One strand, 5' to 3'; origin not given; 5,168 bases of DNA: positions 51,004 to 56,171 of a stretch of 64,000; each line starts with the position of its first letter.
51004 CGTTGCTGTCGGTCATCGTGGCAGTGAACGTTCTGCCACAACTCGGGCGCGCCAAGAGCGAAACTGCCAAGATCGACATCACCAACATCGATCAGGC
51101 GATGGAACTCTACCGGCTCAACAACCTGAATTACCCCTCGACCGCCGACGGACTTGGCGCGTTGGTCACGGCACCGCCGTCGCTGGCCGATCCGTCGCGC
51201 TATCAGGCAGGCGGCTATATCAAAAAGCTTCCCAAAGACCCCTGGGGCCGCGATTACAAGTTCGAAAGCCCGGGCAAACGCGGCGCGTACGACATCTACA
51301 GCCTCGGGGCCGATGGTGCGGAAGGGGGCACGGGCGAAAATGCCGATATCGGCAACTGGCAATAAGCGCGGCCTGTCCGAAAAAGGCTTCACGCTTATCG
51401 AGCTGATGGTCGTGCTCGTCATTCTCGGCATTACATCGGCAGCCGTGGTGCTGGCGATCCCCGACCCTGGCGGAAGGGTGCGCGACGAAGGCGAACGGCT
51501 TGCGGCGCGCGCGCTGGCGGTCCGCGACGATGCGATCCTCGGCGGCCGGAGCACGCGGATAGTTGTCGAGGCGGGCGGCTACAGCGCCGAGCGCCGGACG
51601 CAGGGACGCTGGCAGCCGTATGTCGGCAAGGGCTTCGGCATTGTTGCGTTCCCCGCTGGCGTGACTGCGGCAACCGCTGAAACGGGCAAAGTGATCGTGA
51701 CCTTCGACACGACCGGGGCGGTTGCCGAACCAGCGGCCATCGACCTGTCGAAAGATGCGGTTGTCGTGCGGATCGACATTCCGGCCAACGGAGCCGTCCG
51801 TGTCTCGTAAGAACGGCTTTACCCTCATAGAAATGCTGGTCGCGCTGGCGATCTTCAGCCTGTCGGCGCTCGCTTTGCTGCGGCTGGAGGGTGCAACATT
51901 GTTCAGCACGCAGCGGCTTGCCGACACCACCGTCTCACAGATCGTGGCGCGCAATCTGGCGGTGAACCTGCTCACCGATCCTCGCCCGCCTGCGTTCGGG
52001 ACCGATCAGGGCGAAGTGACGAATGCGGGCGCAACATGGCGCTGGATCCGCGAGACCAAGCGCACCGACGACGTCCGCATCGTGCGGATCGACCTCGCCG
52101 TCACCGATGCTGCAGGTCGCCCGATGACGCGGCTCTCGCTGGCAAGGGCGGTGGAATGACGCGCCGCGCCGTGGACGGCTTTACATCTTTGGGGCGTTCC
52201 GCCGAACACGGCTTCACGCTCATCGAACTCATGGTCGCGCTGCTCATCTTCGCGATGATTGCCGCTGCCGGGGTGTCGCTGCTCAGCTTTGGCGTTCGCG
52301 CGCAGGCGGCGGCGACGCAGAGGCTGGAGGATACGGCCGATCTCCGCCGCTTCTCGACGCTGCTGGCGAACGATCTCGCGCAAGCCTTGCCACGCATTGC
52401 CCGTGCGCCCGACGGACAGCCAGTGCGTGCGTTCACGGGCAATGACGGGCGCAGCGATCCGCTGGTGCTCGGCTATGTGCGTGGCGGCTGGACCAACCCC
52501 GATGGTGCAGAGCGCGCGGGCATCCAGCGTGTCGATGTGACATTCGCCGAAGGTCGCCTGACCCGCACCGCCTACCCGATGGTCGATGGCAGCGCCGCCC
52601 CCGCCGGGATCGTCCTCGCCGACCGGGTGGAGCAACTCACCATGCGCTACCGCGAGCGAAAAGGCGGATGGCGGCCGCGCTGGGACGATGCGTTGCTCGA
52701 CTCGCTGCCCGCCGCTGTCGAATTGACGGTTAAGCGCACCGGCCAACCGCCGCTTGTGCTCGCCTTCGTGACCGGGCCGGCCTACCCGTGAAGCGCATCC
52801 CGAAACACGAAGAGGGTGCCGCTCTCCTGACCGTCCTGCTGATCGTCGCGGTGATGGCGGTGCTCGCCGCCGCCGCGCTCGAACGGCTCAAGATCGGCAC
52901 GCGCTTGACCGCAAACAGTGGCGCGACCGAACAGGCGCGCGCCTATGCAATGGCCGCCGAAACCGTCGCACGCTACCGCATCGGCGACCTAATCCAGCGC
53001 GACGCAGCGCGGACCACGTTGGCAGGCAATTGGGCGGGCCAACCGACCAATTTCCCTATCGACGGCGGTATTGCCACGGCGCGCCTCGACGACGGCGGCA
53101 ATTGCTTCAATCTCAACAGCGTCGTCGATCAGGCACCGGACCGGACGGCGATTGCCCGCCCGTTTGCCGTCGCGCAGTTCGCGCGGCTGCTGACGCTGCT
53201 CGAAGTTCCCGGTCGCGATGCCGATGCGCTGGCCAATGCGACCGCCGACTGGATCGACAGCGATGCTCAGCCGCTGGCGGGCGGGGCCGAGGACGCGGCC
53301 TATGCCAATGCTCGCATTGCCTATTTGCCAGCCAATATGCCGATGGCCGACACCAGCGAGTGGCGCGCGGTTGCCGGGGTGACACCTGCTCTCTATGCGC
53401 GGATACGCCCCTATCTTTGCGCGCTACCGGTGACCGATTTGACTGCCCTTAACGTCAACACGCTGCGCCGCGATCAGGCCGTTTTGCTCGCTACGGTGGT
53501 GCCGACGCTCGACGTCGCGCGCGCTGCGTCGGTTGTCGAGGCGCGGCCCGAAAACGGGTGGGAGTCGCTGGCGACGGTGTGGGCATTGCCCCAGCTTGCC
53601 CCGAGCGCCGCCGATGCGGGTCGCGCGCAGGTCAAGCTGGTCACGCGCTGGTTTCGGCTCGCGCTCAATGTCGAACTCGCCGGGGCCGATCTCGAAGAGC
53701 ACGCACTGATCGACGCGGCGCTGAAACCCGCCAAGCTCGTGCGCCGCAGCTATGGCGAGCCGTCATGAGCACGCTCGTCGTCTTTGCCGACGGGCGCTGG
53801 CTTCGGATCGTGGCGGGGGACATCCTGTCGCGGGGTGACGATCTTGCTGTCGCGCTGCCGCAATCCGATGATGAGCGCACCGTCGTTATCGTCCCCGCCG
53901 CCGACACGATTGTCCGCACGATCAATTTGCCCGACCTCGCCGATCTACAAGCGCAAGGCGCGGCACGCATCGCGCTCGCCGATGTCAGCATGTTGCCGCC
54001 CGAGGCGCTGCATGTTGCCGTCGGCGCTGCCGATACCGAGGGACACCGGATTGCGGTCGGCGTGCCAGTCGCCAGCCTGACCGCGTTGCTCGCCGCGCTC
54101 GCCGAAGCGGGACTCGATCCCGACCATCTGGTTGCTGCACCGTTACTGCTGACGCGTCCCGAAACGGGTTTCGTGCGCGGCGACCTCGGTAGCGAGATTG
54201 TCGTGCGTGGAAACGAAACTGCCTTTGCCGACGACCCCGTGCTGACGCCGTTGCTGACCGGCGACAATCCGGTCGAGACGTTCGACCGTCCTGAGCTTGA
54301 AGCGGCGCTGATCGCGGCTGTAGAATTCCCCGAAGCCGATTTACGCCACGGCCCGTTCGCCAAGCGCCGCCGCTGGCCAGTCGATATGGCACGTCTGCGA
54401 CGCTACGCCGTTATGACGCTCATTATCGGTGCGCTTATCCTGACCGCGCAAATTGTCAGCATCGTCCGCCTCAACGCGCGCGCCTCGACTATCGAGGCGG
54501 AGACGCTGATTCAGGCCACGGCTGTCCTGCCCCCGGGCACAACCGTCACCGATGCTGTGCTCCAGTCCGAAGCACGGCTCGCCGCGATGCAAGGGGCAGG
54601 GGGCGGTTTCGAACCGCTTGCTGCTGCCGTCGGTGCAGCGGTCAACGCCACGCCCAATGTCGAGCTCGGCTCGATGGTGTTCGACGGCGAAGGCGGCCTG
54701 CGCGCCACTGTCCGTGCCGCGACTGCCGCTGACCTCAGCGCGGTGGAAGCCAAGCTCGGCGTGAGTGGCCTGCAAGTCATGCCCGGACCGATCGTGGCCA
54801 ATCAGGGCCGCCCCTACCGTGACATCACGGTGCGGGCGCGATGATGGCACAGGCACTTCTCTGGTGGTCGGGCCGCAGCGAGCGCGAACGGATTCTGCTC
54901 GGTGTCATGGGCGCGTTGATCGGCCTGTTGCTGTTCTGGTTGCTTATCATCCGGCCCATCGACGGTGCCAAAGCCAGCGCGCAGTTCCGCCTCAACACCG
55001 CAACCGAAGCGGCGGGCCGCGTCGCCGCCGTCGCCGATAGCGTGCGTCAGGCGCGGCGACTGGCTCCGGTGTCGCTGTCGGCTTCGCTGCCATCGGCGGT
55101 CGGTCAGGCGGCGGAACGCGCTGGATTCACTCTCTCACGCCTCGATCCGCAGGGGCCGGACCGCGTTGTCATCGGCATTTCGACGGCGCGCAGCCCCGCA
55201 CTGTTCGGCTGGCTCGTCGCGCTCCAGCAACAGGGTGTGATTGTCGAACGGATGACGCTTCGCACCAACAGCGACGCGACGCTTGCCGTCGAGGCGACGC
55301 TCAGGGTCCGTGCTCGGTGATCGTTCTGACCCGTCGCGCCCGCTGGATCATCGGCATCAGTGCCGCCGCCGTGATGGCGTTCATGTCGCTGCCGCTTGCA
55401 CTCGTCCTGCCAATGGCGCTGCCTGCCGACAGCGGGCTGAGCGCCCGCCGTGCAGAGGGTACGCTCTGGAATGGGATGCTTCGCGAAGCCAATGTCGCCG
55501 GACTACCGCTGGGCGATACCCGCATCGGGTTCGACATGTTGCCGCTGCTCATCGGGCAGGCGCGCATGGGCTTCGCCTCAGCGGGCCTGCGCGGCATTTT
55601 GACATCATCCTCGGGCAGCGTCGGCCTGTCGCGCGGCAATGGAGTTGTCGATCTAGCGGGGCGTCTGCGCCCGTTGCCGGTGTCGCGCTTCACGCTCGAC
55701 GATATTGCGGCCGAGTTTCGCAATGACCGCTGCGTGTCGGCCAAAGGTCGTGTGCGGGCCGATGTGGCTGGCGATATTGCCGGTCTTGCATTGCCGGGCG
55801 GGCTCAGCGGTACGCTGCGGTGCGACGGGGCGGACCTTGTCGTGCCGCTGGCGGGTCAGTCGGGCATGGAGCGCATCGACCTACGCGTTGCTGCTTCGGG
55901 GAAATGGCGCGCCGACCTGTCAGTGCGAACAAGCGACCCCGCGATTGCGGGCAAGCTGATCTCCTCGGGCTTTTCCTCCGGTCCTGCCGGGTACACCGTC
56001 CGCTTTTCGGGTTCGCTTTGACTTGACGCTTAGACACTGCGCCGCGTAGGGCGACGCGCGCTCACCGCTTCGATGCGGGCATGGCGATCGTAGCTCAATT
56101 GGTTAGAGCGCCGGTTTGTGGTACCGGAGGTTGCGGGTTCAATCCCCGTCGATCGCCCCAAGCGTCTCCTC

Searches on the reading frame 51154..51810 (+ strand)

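Call 62: search_protein_families(library=pfam, proteins=[window:51154-51810:+], max_evalue=0.00001)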
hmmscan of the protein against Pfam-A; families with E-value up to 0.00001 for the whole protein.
window:51154-51810:+ (218 aa): 1 family
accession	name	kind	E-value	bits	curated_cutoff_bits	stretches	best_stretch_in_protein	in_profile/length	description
PF07963.17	N_methyl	-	3.5e-08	33.1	21.2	1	76-98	4-26/27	Prokaryotic N-terminal methylation motif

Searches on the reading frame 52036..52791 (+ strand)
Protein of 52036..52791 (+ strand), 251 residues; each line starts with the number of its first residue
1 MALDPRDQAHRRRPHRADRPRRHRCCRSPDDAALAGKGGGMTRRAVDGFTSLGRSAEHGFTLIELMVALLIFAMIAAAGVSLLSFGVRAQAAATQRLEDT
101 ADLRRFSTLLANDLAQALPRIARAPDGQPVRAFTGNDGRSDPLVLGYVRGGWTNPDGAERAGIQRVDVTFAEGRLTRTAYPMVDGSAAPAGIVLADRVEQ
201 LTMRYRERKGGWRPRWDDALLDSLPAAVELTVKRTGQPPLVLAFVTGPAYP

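Call 62: search_protein_families(library=pfam, proteins=[window:52036-52791:+], max_evalue=0.00001)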
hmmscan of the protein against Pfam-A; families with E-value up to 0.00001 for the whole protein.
window:52036-52791:+ (251 aa): 2 families
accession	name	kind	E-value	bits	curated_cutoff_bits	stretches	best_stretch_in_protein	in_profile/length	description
PF11612.13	T2SSJ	-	8.4e-26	91.4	28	1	110-239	1-135/140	Type II secretion system (T2SS), protein J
PF07963.17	N_methyl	-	7.8e-09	35.2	21.2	1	55-78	2-25/27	Prokaryotic N-terminal methylation motif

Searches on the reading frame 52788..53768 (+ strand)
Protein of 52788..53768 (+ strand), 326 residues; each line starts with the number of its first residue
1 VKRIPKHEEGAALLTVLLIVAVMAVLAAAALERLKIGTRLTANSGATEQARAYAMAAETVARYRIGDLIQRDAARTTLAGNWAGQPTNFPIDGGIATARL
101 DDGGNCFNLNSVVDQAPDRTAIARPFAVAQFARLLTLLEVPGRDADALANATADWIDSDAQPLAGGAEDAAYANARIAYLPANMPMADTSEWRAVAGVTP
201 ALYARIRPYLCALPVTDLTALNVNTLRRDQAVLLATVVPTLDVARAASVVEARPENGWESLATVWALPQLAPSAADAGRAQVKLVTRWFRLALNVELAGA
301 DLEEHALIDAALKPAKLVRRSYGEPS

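Call 62: search_protein_families(library=pfam, proteins=[window:52788-53768:+], max_evalue=0.00001)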
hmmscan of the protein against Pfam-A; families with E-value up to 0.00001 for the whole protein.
window:52788-53768:+ (326 aa): 2 families
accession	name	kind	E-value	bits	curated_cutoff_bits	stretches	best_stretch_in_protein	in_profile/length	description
PF21687.3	T2SSK_1st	-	3.9e-34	118.1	26.2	1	105-214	1-106/107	Type II secretion system (T2SS), protein K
PF03934.19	T2SSK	-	1.9e-13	51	24.2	1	221-276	1-56/63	Type II secretion system (T2SS), protein K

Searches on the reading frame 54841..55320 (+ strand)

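Call 62: search_protein_families(library=pfam, proteins=[window:54841-55320:+], max_evalue=0.00001)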
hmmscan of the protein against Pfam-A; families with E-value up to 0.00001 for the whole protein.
window:54841-55320:+ (159 aa): 1 family
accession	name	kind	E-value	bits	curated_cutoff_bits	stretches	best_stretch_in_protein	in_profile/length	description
PF04612.17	T2SSM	-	2.2e-30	106.4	27.8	1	2-154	1-156/160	Type II secretion system (T2SS), protein M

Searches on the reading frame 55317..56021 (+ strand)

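Call 62: search_protein_families(library=pfam, proteins=[window:55317-56021:+], max_evalue=0.00001)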
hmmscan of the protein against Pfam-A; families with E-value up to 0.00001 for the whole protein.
window:55317-56021:+ (234 aa): 1 family
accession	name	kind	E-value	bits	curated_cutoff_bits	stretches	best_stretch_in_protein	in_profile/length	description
PF01203.25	T2SSN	-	3.5e-17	63.6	29.6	1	40-206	2-185/211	Type II secretion system (T2SS), protein N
